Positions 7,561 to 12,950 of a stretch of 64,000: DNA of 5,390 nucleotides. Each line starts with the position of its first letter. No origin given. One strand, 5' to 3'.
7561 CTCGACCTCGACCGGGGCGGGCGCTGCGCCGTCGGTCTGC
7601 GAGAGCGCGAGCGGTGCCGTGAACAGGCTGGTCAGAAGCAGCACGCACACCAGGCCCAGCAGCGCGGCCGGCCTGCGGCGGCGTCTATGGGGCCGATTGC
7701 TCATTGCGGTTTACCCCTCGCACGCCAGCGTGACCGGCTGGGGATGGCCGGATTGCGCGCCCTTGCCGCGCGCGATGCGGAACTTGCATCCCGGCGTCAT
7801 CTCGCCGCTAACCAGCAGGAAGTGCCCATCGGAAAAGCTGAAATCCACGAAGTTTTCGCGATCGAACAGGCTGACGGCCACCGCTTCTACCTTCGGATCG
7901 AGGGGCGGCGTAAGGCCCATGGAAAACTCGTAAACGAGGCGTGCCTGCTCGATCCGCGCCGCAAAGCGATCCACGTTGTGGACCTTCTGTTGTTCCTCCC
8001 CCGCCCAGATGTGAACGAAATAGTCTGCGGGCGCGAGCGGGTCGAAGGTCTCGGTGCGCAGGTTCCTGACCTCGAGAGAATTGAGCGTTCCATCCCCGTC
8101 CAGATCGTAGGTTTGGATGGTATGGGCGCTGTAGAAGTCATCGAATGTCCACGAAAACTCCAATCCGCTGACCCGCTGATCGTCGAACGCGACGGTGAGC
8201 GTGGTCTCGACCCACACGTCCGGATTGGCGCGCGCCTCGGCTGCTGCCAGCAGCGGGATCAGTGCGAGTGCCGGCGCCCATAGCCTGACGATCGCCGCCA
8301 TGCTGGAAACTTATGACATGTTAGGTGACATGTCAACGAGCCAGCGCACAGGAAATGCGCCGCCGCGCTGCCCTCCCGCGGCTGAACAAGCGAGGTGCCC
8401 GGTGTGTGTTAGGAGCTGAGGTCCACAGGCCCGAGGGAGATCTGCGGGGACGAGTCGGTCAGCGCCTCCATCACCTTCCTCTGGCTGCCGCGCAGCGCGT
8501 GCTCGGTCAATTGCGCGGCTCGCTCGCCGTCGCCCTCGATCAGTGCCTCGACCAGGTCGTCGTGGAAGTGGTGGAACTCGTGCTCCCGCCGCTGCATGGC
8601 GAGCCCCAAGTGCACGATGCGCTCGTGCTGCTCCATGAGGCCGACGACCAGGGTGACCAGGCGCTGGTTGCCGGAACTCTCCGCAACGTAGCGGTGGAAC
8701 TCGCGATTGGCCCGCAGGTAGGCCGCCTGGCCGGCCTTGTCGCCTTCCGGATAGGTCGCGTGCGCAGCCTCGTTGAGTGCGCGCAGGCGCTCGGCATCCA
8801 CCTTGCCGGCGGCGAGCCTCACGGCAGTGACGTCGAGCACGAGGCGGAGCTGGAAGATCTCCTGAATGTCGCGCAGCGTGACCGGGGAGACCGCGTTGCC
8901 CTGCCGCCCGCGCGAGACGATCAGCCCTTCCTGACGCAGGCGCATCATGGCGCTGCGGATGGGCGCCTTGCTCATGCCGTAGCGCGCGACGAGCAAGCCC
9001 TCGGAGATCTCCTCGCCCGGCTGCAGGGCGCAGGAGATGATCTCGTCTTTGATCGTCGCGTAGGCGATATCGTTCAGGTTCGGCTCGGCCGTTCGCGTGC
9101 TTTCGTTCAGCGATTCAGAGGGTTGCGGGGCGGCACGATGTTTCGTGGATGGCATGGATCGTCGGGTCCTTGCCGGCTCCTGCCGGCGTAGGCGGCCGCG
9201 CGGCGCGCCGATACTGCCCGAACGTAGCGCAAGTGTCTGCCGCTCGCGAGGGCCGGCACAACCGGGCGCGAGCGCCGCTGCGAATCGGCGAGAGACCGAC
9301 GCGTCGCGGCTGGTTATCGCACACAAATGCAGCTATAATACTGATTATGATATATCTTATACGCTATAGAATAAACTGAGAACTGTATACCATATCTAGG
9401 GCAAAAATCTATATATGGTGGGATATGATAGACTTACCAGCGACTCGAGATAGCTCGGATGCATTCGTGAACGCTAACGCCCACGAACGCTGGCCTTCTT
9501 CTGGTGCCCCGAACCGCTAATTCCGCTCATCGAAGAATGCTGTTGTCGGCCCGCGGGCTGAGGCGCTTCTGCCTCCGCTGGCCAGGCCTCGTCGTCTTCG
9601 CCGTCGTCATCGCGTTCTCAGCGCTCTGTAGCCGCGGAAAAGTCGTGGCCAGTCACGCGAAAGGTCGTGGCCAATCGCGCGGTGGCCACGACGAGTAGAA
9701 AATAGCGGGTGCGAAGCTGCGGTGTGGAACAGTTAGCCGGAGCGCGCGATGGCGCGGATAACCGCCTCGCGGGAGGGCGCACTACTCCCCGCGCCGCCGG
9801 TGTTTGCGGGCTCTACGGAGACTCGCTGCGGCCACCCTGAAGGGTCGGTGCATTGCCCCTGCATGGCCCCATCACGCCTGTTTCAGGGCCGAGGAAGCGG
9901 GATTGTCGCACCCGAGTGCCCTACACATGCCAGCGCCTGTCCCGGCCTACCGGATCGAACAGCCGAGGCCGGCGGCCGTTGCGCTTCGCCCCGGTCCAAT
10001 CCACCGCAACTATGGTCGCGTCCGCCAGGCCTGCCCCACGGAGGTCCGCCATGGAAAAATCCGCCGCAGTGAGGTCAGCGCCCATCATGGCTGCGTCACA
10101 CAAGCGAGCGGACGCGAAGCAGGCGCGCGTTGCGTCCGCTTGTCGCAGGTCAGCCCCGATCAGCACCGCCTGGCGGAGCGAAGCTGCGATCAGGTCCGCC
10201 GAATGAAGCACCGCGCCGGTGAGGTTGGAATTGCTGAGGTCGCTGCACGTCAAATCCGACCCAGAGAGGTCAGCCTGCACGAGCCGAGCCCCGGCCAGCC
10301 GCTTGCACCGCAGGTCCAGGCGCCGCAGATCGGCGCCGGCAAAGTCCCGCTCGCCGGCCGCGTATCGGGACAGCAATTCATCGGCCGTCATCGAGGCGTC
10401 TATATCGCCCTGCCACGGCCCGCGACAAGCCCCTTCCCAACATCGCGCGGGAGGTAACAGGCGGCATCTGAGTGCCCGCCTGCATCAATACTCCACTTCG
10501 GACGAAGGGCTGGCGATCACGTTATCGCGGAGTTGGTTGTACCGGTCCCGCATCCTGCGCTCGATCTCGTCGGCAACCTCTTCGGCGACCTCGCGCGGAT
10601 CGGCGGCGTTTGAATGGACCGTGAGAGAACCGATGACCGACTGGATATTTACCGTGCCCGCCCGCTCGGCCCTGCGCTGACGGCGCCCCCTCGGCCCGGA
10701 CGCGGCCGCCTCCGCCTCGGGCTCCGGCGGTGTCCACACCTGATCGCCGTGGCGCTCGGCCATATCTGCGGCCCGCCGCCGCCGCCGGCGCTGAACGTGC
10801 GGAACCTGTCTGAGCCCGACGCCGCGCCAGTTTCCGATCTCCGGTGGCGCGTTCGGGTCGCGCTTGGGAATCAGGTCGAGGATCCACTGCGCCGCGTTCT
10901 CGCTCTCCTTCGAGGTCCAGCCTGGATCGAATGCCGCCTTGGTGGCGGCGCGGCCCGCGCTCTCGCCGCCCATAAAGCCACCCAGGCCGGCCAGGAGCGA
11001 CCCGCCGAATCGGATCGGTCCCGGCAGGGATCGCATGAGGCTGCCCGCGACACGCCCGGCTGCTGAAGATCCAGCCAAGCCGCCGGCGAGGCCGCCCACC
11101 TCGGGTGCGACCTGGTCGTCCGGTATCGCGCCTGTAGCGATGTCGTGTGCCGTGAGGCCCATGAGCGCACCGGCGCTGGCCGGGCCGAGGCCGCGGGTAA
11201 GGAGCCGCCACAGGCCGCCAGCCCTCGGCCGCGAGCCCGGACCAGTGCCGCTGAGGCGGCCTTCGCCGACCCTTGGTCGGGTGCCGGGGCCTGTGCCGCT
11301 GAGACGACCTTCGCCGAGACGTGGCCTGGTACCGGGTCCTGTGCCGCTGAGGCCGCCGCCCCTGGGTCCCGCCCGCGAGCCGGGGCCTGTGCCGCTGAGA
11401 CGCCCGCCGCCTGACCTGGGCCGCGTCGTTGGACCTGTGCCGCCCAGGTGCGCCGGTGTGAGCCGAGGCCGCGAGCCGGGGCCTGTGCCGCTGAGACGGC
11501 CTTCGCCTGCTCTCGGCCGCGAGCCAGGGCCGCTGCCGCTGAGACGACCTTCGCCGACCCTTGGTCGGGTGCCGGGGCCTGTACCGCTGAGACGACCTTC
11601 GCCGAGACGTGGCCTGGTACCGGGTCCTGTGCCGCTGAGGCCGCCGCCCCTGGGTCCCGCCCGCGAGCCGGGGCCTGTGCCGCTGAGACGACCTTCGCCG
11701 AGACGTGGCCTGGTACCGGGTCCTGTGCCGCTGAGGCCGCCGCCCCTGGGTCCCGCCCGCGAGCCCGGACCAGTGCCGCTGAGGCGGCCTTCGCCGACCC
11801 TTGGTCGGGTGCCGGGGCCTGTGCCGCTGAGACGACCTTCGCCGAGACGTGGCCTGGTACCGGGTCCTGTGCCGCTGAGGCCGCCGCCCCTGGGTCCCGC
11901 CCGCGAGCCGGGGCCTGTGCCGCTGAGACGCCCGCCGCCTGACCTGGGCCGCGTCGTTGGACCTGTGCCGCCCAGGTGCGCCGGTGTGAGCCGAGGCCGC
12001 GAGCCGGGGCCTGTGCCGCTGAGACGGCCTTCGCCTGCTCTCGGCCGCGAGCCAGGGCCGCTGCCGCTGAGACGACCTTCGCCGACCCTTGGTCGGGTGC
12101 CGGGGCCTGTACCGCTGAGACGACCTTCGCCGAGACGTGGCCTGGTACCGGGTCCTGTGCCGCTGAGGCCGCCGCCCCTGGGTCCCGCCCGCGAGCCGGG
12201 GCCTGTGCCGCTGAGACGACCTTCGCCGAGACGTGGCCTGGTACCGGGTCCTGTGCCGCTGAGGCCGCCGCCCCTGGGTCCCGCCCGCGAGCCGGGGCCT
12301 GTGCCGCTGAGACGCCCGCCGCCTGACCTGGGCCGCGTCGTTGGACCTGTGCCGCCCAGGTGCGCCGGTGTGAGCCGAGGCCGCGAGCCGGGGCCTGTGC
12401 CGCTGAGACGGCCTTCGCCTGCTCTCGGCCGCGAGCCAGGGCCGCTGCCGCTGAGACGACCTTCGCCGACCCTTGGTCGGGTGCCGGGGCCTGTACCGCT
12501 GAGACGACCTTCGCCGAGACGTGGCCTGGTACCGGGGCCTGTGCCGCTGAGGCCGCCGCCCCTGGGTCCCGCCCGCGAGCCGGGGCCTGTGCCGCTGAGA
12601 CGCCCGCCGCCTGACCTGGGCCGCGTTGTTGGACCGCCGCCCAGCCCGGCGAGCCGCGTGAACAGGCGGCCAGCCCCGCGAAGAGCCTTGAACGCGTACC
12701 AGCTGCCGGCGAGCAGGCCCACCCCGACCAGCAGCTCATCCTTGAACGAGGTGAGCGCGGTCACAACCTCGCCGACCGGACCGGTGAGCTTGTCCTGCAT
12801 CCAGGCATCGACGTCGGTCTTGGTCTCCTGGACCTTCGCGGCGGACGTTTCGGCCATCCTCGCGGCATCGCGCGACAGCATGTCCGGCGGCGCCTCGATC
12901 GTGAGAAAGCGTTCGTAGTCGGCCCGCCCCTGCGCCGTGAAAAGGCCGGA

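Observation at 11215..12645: About 1.4 kb of 48-bp in-frame tandem repeats with higher-order structure inside the tape-measure-like gene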

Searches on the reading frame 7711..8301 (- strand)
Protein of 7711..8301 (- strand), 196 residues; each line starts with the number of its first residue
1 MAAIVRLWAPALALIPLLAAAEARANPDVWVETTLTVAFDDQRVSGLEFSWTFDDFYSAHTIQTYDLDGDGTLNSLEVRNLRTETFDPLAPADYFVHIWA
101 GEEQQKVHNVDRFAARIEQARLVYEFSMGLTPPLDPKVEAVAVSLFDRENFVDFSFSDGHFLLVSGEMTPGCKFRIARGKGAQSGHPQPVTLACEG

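Call 5: search_protein_families(library=pfam, proteins=[window:7711-8301:-], max_evalue=0.01)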
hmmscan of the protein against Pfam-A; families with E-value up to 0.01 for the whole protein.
window:7711-8301:- (196 aa): 2 families
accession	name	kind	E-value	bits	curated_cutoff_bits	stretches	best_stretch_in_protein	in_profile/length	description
PF06226.18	DUF1007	-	9.1e-32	111.2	27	1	12-181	2-172/211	Protein of unknown function (DUF1007)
PF24342.1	OB_DEPS-1_2nd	-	0.0024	18.4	27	1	6-58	25-73/77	P-granule-associated protein DEPS-1, second OB-fold domain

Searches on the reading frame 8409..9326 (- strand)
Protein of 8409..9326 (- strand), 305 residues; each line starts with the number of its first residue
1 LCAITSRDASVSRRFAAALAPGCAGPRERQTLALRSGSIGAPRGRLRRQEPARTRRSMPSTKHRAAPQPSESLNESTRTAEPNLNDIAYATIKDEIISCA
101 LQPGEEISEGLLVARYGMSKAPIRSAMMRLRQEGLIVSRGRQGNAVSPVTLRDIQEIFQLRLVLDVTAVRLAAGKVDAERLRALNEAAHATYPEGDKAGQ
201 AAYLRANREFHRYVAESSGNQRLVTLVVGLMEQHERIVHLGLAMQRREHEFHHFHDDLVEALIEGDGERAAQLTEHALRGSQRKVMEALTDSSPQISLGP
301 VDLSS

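Call 5: search_protein_families(library=pfam, proteins=[window:8409-9326:-], max_evalue=0.01)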
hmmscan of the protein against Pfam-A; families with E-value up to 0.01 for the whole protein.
window:8409-9326:- (305 aa): 2 families
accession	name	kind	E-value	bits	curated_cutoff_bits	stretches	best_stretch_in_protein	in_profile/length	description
PF07729.17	FCD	-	6.6e-21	75.5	24.3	1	156-278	1-123/125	FCD domain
PF00392.27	GntR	-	1.1e-11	44.7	27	1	88-145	5-63/64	Bacterial regulatory proteins, gntR family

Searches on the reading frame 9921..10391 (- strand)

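Call 5: search_protein_families(library=pfam, proteins=[window:9921-10391:-], max_evalue=0.01)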
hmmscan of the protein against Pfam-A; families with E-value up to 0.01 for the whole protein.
window:9921-10391:- (156 aa): 4 families
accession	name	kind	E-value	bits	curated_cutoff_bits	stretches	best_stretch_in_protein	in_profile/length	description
PF00805.28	Pentapeptide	-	2.4e-21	75.4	20.2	3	32-62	8-38/40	Pentapeptide repeats (8 copies)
PF13599.13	Pentapeptide_4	-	2.1e-08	34.5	38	1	88-136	14-62/78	Pentapeptide repeat region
PF25296.1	Decapeptide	-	4.5e-06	26.9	45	0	92-123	12-43/74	Decapeptide repeat region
PF13576.12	Pentapeptide_3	-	9.1e-06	26.2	27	0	102-135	12-47/48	Pentapeptide repeats (9 copies)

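Call 6: search_protein_families(library=phrogs, proteins=[window:9921-10391:-], max_evalue=0.01)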
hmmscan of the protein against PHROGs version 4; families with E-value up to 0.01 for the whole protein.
window:9921-10391:- (156 aa): 8 families
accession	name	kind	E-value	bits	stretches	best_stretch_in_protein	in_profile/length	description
phrog_923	-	unknown function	8.8e-19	67.7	1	22-136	789-904/990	-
phrog_7713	-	unknown function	1.1e-17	64.6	3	88-136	28-76/103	-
phrog_15350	-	unknown function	5.7e-15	56.1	1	15-135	115-239/494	-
phrog_31265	-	unknown function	1.2e-14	55.8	1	17-128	36-152/264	-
phrog_30240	-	unknown function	5.1e-09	36.4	1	47-137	155-245/438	-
phrog_12514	-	unknown function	3.6e-07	30.8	1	36-135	140-234/287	-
phrog_31567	-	unknown function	1.4e-05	26.1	0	105-137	43-75/151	-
phrog_7653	-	unknown function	2.1e-05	24.1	1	39-124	205-289/782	-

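Call 67: search_protein_families(library=padloc, proteins=[window:9921-10391:-], max_evalue=0.01)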
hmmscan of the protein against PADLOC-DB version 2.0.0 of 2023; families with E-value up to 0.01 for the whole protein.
window:9921-10391:- (156 aa): 0 families

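Call 68: search_protein_families(library=ncbifam, proteins=[window:9921-10391:-], max_evalue=0.001)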
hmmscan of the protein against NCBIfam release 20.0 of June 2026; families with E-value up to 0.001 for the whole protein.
window:9921-10391:- (156 aa): 17 families
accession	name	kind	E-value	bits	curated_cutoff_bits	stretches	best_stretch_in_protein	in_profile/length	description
NF052603.1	penta_Alr5209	equivalog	1.7e-23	82.9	125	2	3-95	1-93/113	Alr5209 family pentapeptide repeat protein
NF047416.1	penta_HetL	equivalog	1.7e-19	70.2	260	1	4-118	2-121/218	heterocyst differentiation pentapeptide repeat protein HetL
NF011744.0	PRK15197.1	equivalog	4.4e-15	55.6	274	1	21-137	155-272/291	SPI-2 type III secretion system effector PipB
NF011743.0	PRK15196.1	equivalog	1.6e-11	43.7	354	1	31-129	153-251/350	type III secretion system effector PipB2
NF033086.2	penta_rpt_Qnr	equivalog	4.2e-08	33.2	240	1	48-127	114-193/211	Qnr family pentapeptide repeat protein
NF000349.1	mfpA_AE000516.2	equivalog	1.7e-07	31.3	360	2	47-123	94-165/183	pentapeptide repeat protein MfpA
NF000420.1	penta_rpt_QnrB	exception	1.8e-06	28.1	460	0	16-83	125-192/214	QnrB family quinolone resistance pentapeptide repeat protein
NF000071.4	penta_rpt_QnrA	exception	2.3e-06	27.6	450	1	19-129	96-201/218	QnrA family quinolone resistance pentapeptide repeat protein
NF033375.2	penta_rpt_QnrE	exception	3.2e-06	27.3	480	0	17-83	126-192/214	QnrE family quinolone resistance pentapeptide repeat protein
NF012152.0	penta_rpt_QnrC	exception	4.4e-06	26.8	500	1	16-140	27-187/221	QnrC family quinolone resistance pentapeptide repeat protein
NF033900.0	T4SS_IcmE_DotG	equivalog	1.1e-05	23.7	750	1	17-130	254-366/1008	type IVB secretion system protein DotG/IcmE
NF000421.1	penta_rpt_QnrVC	exception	4.7e-05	23.4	460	1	28-131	45-148/218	QnrVC family quinolone resistance pentapeptide repeat protein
NF000056.3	penta_rpt_QnrS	exception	4.7e-05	23.2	460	0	19-91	126-198/218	QnrS family quinolone resistance pentapeptide repeat protein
NF038182.1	penta_rpt_SmQnr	exception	5.5e-05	23.1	460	0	16-66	151-201/215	SmQnr family pentapeptide repeat protein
NF012151.0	penta_rpt_QnrAS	exception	0.00015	21.9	490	0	72-128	49-105/218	QnrAS family quinolone resistance pentapeptide repeat protein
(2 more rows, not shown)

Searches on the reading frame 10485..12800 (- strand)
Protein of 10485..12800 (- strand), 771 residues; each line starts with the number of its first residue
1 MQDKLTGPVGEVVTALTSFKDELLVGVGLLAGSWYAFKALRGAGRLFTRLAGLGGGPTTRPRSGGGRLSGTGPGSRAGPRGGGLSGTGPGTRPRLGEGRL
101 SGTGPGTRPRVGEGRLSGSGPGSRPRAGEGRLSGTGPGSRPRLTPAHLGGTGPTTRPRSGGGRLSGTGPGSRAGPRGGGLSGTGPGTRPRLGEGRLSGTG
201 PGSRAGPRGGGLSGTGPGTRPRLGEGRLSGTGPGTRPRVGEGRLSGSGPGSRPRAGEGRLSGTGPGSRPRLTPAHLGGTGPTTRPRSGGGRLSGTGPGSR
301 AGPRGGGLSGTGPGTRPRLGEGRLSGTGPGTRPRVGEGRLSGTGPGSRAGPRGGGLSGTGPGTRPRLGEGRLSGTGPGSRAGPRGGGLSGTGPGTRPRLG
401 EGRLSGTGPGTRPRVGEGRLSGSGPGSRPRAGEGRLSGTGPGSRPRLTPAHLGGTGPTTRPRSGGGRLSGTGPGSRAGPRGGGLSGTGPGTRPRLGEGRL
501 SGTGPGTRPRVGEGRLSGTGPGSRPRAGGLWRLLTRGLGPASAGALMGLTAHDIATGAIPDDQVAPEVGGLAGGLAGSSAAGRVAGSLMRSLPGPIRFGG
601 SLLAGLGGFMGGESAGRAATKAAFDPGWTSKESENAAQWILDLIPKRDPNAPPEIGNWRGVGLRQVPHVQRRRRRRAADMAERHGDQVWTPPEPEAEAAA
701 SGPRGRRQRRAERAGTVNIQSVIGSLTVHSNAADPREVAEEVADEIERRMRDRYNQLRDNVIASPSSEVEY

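Call 74: predict_structure(alignment_id=A4)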
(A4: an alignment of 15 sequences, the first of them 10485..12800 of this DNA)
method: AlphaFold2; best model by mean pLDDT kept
length: 771 residues; sequences in the alignment: 15
mean_pLDDT: 44.7   pTM: 0.27
mean pLDDT of the five models: 44.7, 44.1, 41.9, 37.9, 37.5
residues with pLDDT >= 90: 0; 70-90: 69; 50-70: 92; < 50: 610
segments of 3 or more residues with pLDDT < 50: 1-6, 52-72, 77-174, 176-280, 282-344, 346-432, 434-529, 536-561, 563-580, 591-602, 608-630, 644-648, 650-665, 693-709, 711-713
pLDDT, mean of each block of 10 residues (from residue 1): 48 53 55 67 70 42 38 47 39 39 35 38 41 42 40 42 41 41 36 35 39 37 36 35 34 36 33 36 43 35 37 37 37 38 39 39 39 38 38 37 37 37 38 41 41 36 38 39 37 36 36 39 40 49 39 42 45 44 53 44 50 44 37 52 47 35 50 78 60 44 40 68 84 85 87 76 64 49
secondary structure, 60 per line:
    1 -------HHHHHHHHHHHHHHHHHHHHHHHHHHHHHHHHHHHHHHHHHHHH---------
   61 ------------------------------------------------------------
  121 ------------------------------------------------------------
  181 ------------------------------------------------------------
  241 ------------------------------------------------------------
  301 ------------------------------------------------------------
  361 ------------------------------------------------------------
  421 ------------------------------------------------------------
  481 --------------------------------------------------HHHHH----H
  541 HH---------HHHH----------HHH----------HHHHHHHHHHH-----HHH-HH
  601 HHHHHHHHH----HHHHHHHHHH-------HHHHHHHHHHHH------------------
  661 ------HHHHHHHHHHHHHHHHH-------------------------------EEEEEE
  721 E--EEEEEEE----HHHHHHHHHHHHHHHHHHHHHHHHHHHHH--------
elements in order (helices of 4 or more, strands of 3 or more residues): H8-51 H531-535 H552-555 H579-589 H599-609 H614-623 H631-642 H667-683 E715-721 E724-730 H735-763
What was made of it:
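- Structure: AlphaFold2 gives pLDDT 33-43 and no secondary structure across the array (call 74).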
